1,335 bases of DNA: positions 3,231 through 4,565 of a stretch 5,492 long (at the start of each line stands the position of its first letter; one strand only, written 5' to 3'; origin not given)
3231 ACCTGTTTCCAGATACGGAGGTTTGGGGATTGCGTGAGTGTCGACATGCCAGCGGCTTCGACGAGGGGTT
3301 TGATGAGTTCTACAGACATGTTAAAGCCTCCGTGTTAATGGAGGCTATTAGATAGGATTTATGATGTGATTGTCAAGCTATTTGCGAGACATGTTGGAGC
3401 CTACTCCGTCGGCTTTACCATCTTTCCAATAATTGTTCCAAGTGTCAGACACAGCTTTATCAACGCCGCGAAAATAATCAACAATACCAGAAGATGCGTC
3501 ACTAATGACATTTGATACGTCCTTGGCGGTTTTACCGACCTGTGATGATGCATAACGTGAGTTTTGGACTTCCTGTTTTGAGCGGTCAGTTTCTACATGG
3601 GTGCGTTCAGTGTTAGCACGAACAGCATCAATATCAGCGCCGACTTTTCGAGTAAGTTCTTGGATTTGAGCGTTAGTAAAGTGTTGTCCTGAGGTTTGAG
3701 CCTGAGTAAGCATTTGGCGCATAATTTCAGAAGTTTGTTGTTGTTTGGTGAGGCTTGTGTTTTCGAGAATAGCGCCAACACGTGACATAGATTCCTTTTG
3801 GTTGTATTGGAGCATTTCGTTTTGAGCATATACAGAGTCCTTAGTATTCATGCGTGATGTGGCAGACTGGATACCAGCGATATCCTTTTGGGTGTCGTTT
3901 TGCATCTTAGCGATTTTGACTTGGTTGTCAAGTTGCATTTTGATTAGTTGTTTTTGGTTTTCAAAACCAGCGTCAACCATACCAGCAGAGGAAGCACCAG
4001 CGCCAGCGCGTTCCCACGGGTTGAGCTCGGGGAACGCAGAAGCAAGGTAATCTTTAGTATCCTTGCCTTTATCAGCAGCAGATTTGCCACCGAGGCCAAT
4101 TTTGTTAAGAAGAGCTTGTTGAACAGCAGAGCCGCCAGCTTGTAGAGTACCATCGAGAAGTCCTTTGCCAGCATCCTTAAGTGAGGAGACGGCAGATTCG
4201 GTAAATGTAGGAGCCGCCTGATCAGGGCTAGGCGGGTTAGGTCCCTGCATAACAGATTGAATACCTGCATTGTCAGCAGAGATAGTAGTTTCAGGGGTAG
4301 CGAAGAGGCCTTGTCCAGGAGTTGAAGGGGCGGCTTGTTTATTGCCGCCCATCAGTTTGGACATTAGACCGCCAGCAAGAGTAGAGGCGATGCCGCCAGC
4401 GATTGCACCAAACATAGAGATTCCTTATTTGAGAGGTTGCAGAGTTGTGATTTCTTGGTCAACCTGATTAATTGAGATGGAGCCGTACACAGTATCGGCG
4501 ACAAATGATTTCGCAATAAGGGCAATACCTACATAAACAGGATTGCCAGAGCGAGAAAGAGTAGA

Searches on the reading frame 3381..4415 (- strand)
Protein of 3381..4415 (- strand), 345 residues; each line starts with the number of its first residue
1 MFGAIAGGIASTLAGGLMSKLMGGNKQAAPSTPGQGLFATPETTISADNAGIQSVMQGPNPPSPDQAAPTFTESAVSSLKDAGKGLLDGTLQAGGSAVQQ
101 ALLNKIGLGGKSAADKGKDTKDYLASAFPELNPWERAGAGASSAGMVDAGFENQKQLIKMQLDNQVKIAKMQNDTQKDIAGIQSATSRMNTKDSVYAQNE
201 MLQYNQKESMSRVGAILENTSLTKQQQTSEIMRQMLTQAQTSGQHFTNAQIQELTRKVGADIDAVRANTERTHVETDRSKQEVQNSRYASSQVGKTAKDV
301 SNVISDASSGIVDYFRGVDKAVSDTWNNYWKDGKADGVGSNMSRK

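Call 70: search_protein_families(library=pfam, proteins=[window:3381-4415:-])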
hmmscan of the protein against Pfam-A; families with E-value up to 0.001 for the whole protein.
window:3381-4415:- (345 aa): 1 family
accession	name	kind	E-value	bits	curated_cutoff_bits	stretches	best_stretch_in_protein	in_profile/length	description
PF04687.17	Microvir_H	-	5.9e-140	466.5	22.7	1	18-344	1-310/310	Microvirus H protein (pilot protein)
